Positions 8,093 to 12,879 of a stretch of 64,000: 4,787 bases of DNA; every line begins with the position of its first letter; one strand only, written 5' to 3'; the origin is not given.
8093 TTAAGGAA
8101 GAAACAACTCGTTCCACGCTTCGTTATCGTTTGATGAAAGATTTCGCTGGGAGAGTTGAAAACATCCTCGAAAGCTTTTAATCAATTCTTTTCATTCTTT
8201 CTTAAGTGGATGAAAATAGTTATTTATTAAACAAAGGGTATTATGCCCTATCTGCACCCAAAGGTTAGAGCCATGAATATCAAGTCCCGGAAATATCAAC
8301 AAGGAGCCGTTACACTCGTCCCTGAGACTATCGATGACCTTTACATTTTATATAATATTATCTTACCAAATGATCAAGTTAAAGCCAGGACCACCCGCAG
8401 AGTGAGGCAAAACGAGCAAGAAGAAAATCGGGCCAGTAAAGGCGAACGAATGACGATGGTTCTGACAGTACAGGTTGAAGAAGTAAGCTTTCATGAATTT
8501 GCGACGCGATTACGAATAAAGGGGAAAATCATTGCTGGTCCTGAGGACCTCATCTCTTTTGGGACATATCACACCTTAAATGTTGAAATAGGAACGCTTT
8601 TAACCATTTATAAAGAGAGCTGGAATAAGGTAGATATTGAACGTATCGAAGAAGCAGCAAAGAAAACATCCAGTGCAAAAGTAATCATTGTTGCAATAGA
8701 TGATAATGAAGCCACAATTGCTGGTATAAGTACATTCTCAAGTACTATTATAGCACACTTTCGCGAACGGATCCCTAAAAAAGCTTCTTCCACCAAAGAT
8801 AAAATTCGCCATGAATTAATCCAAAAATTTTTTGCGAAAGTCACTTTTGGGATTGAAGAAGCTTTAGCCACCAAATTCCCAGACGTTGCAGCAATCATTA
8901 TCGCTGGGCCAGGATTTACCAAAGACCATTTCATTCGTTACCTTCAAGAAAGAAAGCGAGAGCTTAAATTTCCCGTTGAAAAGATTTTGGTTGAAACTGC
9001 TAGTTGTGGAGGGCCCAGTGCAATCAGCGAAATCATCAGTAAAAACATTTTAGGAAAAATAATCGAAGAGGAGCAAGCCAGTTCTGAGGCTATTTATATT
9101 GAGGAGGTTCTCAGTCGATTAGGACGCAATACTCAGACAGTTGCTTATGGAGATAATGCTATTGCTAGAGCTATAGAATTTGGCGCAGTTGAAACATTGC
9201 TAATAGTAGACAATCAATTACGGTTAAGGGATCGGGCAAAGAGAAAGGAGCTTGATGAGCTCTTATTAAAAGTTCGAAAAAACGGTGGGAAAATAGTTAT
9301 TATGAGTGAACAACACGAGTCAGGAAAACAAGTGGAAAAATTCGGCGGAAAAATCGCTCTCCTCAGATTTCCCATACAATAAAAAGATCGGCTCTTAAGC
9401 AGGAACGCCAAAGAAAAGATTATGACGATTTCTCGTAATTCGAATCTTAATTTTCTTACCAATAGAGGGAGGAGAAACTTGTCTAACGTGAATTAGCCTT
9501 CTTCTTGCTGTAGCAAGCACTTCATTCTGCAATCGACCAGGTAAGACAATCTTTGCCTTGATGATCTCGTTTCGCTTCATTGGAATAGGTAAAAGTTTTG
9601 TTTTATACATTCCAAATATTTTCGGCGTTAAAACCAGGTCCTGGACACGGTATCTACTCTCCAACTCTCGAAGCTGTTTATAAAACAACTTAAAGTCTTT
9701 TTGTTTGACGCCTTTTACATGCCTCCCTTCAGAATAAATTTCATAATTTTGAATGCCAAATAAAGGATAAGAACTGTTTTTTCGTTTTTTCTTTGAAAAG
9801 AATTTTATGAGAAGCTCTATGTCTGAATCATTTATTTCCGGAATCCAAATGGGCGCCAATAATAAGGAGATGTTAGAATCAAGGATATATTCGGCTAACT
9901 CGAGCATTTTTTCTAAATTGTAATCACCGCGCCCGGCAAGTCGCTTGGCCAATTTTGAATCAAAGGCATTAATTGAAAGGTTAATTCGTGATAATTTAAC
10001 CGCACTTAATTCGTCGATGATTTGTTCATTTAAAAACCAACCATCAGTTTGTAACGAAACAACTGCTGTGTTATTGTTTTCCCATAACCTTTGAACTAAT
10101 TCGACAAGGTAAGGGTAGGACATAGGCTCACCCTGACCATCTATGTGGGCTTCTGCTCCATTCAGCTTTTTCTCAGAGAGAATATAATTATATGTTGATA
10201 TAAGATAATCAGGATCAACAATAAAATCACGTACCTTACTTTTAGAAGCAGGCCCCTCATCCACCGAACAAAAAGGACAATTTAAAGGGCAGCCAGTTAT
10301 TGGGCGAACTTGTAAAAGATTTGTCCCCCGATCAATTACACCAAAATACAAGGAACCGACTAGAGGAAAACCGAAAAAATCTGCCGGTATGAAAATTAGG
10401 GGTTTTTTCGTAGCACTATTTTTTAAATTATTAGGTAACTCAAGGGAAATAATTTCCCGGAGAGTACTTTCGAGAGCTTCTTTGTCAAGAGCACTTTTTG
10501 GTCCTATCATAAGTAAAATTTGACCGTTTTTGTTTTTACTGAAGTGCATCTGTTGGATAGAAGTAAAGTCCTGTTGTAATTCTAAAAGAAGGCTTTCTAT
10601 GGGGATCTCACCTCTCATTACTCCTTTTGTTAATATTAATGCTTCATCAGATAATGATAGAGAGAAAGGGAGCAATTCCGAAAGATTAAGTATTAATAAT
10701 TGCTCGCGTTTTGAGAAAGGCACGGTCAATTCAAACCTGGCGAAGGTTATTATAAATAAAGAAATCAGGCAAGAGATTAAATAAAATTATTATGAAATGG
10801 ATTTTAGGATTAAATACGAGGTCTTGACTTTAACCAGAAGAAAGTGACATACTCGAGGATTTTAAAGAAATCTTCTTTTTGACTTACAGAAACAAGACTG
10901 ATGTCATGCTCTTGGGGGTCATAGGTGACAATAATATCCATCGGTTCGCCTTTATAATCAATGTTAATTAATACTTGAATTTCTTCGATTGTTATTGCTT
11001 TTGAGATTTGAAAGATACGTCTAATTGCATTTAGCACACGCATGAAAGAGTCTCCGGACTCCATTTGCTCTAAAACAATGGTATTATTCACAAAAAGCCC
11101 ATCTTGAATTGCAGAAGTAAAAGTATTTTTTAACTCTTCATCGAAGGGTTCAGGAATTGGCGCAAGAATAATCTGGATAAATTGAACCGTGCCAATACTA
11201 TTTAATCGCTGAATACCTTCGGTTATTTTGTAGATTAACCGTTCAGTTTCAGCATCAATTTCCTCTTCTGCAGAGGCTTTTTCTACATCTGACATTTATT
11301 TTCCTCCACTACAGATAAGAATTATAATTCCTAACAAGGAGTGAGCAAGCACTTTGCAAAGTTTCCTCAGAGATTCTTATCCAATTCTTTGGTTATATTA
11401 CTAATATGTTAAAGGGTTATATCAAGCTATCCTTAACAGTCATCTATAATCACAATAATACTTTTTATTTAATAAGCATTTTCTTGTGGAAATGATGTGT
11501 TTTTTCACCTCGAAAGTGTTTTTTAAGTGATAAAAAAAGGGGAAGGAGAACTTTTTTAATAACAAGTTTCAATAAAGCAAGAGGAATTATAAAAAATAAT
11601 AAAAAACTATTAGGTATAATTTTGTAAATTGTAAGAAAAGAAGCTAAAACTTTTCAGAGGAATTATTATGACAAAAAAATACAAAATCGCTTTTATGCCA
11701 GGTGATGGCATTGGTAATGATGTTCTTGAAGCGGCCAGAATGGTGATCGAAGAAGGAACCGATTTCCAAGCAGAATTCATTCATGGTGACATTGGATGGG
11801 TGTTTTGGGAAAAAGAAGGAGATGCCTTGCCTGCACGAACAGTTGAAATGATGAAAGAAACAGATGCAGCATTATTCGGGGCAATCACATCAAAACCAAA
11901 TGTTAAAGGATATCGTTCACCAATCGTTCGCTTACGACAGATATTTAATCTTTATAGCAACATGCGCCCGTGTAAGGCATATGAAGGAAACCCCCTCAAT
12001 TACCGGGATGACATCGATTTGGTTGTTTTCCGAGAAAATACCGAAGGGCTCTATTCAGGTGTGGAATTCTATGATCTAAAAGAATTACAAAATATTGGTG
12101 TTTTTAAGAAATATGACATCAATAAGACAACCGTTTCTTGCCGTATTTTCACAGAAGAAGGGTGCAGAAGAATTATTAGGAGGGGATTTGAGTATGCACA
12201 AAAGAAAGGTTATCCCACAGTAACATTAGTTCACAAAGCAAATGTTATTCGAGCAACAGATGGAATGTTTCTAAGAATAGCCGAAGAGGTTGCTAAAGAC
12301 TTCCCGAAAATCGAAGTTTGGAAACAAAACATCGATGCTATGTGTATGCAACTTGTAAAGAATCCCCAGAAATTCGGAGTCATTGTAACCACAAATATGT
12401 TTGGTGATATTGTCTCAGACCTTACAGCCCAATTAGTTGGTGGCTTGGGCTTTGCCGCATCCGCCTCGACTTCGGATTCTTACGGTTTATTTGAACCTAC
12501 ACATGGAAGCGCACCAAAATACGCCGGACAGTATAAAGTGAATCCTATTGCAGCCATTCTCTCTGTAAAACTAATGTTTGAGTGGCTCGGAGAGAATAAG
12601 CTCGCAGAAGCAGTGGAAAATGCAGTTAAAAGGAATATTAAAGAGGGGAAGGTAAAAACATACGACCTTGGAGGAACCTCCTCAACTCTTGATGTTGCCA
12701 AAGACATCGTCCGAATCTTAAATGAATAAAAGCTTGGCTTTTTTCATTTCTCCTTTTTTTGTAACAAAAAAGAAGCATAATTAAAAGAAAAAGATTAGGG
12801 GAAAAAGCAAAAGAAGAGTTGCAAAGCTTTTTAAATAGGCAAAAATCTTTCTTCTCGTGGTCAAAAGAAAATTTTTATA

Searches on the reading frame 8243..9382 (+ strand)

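Call 77: search_protein_families(library=pfam, proteins=[window:8243-9382:+], max_evalue=0.00001)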
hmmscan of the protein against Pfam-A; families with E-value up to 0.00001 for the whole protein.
window:8243-9382:+ (379 aa): 3 families
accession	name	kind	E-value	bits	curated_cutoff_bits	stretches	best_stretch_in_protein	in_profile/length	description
PF03463.20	eRF1_1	-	1.9e-33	115.5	23.8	1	12-138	5-122/123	eRF1 domain 1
PF03465.20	eRF1_3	-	1.8e-22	80.3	25.8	1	281-378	3-106/106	eRF1 domain 3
PF03464.20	eRF1_2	-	2.7e-17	63.8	27.1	1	147-267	2-126/133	eRF1 domain 2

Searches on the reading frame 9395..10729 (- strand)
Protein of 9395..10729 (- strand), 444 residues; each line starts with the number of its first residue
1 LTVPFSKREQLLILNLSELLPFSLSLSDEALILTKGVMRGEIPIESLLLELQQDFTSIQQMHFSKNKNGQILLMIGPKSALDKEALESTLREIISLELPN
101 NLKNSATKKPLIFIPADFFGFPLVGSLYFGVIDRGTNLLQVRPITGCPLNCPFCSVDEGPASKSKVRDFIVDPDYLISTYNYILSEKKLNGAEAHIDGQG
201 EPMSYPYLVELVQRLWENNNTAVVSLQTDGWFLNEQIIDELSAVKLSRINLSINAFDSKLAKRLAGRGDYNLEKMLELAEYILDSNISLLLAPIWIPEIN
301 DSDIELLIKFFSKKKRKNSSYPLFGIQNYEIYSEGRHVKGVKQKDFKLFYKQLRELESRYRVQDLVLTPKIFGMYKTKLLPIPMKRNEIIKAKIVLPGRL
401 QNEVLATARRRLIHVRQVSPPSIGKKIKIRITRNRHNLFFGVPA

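Call 77: search_protein_families(library=pfam, proteins=[window:9395-10729:-], max_evalue=0.00001)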
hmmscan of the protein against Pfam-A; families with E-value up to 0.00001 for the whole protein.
window:9395-10729:- (444 aa): 1 family
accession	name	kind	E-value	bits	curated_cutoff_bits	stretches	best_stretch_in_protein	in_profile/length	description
PF04055.27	Radical_SAM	-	3.9e-18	66.6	29.5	1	143-310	3-165/166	Radical SAM superfamily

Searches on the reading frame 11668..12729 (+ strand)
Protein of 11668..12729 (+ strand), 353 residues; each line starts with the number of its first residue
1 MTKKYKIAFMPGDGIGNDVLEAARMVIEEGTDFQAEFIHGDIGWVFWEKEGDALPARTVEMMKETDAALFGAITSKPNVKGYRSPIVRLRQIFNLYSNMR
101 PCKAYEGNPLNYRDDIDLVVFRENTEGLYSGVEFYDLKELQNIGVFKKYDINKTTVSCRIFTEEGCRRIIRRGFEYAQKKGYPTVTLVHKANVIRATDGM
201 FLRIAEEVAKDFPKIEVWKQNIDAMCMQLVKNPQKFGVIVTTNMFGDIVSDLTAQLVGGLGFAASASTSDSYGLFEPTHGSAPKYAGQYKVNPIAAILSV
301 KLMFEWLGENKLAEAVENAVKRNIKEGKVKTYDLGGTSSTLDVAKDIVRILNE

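Call 77: search_protein_families(library=pfam, proteins=[window:11668-12729:+], max_evalue=0.00001)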
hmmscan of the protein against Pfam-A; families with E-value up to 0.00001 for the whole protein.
window:11668-12729:+ (353 aa): 1 family
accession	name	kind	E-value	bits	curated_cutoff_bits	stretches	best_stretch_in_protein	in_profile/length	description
PF00180.25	Iso_dh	-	5e-96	322.4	27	1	6-344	1-345/348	Isocitrate/isopropylmalate dehydrogenase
